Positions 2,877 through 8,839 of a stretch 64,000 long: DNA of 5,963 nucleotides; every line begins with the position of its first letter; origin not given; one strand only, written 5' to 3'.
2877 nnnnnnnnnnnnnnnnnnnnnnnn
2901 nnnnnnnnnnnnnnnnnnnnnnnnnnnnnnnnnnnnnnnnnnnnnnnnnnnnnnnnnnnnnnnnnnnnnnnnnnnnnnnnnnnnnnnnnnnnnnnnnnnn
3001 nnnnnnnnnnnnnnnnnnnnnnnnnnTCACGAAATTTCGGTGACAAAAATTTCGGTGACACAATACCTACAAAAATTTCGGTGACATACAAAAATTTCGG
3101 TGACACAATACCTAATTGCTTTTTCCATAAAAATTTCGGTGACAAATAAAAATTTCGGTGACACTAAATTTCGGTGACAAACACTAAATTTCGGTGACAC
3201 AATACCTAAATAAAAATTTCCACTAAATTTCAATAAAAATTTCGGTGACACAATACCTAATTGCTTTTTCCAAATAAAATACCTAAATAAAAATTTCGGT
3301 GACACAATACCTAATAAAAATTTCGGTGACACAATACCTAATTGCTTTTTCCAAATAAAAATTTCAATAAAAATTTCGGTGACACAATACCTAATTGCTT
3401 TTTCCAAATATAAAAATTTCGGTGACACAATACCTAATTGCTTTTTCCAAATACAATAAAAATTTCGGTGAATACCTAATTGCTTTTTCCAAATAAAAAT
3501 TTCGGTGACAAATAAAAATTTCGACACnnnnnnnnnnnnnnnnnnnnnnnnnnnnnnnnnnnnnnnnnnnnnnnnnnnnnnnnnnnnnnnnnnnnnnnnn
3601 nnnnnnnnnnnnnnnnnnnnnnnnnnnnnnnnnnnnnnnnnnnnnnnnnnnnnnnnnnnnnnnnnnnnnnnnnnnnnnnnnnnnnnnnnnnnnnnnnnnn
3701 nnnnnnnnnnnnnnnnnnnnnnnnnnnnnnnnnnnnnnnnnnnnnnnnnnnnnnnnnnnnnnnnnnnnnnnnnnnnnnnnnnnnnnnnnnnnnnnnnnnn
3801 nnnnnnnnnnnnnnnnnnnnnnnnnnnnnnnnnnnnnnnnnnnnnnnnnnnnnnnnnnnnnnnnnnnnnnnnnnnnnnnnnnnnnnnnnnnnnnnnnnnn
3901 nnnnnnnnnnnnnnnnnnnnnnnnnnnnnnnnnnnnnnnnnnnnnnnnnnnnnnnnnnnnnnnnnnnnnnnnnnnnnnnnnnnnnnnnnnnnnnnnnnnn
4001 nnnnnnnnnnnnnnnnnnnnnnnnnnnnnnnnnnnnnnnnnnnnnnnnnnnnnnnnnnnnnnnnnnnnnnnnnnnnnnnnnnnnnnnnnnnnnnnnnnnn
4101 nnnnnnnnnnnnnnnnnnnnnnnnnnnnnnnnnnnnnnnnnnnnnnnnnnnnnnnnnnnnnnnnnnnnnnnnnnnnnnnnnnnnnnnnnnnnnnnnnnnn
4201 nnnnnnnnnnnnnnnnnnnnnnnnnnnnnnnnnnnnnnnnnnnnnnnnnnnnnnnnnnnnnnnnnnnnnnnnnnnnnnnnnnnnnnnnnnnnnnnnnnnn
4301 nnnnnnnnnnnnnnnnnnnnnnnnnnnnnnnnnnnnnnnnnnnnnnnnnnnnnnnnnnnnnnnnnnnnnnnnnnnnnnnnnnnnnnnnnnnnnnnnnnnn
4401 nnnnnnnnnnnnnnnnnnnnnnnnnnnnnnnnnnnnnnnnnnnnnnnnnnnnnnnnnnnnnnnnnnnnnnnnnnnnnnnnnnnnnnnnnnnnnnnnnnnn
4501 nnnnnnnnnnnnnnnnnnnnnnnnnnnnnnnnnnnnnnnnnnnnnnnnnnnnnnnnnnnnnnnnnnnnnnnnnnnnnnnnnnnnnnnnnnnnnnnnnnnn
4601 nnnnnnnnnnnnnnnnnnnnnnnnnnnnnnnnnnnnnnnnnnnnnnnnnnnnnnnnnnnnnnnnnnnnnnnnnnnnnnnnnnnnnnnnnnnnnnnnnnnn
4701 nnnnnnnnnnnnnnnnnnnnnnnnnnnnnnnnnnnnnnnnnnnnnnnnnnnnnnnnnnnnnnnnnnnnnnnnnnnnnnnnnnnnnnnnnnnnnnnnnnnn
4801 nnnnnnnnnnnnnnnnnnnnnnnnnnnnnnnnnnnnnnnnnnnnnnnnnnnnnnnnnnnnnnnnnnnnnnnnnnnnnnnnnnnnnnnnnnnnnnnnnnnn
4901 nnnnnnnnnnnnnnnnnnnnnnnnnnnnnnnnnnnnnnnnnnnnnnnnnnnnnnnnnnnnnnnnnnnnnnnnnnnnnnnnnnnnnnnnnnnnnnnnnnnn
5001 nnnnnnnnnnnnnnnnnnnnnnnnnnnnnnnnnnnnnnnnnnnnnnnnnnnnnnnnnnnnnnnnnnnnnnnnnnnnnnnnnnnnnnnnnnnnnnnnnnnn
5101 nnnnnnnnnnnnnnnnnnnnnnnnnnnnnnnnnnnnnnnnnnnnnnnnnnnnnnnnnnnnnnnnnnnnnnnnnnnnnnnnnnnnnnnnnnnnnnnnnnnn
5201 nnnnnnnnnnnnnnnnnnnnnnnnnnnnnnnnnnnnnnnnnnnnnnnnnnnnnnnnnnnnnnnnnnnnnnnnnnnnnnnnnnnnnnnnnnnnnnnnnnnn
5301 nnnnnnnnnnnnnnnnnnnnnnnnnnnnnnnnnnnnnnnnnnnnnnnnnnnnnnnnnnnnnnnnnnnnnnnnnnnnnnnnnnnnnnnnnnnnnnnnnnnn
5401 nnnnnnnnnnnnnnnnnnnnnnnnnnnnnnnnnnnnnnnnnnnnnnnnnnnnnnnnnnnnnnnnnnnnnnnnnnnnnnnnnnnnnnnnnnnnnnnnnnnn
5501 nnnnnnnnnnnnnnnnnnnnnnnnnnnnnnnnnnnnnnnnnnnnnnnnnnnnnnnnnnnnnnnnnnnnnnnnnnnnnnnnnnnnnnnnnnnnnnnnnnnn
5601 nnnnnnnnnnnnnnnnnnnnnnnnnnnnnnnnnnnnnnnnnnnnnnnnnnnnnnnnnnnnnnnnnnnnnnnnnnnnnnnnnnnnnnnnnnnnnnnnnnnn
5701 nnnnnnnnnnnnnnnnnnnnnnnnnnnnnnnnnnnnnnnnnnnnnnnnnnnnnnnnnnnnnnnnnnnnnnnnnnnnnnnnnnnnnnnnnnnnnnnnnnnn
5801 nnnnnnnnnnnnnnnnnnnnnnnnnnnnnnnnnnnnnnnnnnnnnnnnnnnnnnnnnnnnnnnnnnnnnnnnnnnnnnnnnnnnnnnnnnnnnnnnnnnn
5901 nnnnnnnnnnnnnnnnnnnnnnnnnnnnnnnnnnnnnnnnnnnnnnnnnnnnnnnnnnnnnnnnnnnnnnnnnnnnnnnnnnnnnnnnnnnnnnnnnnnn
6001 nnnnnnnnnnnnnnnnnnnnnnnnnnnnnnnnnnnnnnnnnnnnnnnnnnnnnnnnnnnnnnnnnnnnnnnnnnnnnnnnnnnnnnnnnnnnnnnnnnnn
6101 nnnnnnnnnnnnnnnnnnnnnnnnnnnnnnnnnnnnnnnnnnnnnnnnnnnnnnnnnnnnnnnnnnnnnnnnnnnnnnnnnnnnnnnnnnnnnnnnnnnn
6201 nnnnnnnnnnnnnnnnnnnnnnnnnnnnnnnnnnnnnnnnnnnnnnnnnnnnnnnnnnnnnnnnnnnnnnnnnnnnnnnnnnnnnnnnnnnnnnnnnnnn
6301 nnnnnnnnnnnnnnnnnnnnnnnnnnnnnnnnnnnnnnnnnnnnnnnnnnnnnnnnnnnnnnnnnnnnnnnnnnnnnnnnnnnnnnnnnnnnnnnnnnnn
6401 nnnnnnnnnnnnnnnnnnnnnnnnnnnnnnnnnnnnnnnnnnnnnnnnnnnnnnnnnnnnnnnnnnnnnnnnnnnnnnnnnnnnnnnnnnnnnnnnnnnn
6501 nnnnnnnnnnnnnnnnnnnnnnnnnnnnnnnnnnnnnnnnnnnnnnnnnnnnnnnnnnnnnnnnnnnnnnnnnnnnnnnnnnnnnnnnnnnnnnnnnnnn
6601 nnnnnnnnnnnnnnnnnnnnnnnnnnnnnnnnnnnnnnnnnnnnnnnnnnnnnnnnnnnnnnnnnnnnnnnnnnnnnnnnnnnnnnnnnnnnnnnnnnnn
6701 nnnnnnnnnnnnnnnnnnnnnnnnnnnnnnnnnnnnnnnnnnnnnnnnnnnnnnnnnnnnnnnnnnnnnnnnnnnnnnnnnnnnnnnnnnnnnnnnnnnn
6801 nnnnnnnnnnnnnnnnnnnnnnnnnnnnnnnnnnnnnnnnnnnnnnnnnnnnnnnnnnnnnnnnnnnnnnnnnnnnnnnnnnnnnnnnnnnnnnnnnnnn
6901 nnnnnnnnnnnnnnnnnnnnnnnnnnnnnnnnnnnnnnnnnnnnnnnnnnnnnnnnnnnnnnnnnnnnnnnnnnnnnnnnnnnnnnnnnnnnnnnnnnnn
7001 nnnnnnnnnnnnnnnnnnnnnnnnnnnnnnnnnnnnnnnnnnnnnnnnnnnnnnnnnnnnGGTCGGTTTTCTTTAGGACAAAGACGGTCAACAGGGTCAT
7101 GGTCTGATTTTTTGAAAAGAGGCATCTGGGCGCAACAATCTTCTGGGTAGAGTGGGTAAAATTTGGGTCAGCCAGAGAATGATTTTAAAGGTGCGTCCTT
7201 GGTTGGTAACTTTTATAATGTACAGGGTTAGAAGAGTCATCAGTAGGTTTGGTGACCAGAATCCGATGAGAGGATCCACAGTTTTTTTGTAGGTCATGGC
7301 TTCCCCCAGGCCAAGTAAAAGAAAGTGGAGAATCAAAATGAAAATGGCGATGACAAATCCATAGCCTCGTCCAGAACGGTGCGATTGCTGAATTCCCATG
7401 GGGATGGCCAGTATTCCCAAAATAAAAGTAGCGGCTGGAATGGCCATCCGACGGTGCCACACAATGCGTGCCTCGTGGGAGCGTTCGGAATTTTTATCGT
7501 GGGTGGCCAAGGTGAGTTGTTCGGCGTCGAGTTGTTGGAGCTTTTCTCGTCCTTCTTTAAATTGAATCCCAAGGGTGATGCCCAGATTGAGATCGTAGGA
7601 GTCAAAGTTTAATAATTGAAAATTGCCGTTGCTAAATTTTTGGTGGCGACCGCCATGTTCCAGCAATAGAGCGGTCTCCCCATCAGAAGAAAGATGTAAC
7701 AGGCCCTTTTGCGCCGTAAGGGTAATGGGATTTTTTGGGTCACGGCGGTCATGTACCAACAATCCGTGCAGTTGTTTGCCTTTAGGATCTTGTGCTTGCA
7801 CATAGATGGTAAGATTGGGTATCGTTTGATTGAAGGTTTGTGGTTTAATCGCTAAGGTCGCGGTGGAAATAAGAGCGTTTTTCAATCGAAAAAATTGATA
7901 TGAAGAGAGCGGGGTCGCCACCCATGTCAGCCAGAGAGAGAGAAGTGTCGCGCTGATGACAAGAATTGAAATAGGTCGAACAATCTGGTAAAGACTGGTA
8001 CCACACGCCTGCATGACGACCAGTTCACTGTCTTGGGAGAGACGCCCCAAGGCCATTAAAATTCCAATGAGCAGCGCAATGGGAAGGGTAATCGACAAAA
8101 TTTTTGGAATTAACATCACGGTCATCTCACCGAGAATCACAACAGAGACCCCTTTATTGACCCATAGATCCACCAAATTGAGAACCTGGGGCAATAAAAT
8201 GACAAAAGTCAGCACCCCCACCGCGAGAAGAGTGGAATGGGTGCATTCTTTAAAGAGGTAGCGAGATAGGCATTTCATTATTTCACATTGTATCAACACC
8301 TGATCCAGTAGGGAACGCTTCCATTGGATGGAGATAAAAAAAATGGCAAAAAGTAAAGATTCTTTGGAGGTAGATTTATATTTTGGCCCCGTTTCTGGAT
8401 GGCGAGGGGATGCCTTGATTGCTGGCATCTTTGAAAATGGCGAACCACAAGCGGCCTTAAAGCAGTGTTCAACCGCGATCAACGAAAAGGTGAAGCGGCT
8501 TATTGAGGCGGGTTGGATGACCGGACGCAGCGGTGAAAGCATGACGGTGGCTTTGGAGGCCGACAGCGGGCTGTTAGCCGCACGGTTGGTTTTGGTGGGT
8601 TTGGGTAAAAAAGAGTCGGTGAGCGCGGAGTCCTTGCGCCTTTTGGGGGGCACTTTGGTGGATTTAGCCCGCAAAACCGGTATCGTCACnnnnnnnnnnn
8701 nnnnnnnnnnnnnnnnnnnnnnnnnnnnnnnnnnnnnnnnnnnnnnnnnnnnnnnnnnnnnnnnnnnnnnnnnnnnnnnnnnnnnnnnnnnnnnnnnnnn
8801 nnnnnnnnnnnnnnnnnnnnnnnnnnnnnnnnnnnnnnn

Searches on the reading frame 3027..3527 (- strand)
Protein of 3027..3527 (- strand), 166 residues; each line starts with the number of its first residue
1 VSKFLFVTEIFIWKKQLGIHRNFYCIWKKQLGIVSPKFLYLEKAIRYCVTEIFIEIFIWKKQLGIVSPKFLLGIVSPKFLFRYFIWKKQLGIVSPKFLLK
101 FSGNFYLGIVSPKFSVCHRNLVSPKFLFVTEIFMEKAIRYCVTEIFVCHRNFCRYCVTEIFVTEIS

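Call 30: search_protein_families(library=pfam, proteins=[window:3027-3527:-], max_evalue=0.001)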
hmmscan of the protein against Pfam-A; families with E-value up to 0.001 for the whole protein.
window:3027-3527:- (166 aa): 1 family
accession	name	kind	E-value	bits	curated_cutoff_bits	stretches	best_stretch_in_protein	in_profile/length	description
PF07637.16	PSD5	-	0.00016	22.4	34.2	0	121-131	52-62/62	Protein of unknown function (DUF1595)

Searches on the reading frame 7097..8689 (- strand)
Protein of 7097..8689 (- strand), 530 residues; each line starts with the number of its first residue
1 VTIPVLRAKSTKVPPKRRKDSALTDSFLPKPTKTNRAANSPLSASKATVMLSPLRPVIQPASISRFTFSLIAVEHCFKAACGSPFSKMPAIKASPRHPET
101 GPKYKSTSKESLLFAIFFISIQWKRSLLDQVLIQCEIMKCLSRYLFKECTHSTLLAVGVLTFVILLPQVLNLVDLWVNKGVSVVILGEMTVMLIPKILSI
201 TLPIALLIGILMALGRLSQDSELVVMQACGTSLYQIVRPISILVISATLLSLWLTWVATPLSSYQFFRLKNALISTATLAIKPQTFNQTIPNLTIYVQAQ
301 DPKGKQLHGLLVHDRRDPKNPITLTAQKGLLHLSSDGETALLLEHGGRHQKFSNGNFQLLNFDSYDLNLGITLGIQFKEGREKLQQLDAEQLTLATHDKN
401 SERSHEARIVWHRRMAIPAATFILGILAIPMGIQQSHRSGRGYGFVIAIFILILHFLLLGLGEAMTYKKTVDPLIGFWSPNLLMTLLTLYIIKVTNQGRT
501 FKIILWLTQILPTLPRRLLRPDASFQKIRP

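Call 30: search_protein_families(library=pfam, proteins=[window:7097-8689:-], max_evalue=0.001)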
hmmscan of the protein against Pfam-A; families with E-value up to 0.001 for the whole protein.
window:7097-8689:- (530 aa): 1 family
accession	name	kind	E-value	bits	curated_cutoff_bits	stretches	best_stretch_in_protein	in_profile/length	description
PF03739.19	LptF_LptG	-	4.7e-80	269.7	27.9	1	143-492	1-351/353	Lipopolysaccharide export system permease LptF/LptG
